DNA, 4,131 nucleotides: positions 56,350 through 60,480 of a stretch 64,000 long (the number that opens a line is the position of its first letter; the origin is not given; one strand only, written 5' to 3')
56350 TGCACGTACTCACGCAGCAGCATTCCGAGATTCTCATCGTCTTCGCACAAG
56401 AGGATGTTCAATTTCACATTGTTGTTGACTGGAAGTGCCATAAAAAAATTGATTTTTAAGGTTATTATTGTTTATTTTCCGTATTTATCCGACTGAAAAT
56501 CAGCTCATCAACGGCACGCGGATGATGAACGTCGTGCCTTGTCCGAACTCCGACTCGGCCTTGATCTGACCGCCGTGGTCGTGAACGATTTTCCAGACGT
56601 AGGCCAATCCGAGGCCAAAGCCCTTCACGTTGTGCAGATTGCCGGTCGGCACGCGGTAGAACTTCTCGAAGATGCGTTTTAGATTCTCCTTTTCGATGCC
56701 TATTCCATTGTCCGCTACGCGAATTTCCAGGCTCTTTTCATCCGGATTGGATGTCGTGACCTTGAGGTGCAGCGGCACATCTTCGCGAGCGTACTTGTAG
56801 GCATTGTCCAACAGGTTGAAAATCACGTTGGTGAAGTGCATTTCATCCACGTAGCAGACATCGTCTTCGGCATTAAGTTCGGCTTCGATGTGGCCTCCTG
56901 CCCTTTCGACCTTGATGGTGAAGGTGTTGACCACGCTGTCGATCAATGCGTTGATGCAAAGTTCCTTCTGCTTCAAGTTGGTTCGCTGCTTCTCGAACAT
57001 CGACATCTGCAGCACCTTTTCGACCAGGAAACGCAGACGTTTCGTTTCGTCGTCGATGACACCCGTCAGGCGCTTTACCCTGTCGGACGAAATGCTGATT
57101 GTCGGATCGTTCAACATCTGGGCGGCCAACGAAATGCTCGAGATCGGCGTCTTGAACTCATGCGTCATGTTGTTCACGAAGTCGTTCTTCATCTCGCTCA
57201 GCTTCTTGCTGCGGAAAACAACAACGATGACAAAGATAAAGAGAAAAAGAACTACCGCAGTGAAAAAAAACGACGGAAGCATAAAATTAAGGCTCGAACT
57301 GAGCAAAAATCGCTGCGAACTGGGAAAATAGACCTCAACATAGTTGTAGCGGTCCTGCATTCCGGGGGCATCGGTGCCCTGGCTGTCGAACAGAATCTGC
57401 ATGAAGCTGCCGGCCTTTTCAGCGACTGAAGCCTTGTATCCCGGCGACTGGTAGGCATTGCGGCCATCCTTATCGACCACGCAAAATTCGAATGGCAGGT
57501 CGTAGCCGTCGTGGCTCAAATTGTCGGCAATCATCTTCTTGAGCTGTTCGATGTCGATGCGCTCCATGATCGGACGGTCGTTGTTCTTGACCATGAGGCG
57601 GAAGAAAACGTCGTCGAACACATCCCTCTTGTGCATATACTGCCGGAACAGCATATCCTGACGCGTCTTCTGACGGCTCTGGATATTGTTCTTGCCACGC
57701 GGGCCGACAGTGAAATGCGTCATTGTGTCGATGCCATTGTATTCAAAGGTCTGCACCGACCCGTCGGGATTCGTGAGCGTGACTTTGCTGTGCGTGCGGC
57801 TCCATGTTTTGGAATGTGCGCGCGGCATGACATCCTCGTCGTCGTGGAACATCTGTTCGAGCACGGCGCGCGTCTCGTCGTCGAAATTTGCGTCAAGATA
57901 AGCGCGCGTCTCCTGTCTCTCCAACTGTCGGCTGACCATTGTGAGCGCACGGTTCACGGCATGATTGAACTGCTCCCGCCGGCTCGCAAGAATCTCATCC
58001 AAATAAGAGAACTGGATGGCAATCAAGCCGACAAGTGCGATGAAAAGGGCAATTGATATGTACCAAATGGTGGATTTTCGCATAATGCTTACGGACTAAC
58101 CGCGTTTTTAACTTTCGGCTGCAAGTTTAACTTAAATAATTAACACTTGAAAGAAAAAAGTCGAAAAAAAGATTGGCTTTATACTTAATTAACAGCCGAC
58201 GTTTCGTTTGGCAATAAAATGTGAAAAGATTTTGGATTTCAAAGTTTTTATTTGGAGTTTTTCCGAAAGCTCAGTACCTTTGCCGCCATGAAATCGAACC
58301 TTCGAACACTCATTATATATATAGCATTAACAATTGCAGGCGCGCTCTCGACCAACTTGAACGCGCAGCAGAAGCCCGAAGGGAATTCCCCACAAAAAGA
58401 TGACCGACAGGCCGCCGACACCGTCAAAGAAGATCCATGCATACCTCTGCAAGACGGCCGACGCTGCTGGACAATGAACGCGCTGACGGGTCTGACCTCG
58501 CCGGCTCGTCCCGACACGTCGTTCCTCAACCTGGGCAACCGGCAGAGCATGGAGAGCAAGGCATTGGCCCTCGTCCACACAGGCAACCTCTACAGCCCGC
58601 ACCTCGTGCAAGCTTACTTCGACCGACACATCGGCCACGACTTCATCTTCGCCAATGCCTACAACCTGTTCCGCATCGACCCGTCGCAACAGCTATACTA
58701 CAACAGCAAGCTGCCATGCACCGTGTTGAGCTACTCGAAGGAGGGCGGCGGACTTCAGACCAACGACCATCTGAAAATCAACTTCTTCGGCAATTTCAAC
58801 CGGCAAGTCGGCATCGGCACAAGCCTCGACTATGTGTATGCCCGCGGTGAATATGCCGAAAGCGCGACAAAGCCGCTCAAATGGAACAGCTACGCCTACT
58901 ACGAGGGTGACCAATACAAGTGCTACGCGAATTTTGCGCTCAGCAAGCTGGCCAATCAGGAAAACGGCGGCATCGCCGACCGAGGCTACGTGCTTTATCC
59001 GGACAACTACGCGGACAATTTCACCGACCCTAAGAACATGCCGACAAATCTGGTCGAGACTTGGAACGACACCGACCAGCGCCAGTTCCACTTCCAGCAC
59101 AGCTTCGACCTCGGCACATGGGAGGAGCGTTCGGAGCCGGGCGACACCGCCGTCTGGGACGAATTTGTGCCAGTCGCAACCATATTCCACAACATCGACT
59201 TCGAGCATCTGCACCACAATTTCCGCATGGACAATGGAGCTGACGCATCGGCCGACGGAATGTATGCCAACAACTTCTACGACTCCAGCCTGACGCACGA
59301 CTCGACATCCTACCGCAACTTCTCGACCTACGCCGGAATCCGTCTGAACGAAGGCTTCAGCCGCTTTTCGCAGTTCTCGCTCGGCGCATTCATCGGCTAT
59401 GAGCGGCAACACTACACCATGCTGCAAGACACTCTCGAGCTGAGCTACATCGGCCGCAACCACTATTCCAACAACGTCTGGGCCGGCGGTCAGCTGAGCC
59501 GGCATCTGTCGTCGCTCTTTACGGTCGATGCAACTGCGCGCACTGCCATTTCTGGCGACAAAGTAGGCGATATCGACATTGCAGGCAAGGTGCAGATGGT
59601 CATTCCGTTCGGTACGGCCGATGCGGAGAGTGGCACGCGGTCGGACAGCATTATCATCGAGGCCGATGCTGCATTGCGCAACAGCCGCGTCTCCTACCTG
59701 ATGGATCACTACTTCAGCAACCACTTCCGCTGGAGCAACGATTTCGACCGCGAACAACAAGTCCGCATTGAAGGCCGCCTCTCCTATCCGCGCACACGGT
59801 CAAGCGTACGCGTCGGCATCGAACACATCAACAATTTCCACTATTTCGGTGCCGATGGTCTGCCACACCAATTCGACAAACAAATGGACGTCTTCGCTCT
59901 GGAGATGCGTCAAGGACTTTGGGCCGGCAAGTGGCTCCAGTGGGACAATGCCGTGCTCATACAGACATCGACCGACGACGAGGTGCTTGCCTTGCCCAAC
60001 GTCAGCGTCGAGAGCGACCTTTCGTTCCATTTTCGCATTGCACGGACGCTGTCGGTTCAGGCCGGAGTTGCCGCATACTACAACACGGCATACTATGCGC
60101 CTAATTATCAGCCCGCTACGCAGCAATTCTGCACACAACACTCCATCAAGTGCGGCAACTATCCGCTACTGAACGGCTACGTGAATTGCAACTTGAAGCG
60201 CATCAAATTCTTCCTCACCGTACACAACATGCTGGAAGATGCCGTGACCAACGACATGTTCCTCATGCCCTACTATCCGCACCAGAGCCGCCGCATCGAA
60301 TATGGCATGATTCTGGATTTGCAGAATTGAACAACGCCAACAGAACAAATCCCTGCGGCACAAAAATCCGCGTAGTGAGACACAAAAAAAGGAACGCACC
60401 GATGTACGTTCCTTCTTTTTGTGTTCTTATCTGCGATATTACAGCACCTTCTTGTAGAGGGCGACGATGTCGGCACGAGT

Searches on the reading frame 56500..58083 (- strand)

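Call 64: search_protein_families(library=pfam, proteins=[window:56500-58083:-], max_evalue=0.001)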
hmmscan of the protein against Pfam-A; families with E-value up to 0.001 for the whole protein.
window:56500-58083:- (527 aa): 3 families
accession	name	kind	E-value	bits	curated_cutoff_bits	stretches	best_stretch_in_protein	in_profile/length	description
PF02518.31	HATPase_c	-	4.5e-26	91.9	26.4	1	413-525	2-109/111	Histidine kinase-, DNA gyrase B-, and HSP90-like ATPase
PF00512.31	HisKA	-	6.7e-14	52.1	26.9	1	298-364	1-64/66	His Kinase A (phospho-acceptor) domain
PF13589.12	HATPase_c_3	-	0.00014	22.3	25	1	416-480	2-62/137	Histidine kinase-, DNA gyrase B-, and HSP90-like ATPase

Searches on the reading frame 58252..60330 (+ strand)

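Call 64: search_protein_families(library=pfam, proteins=[window:58252-60330:+], max_evalue=0.001)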
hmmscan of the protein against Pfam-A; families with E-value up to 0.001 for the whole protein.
window:58252-60330:+ (692 aa): 1 family
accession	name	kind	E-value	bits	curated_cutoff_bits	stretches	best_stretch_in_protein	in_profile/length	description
PF14121.12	Porin_10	-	9.3e-135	451.1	27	1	72-688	4-593/597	Putative porin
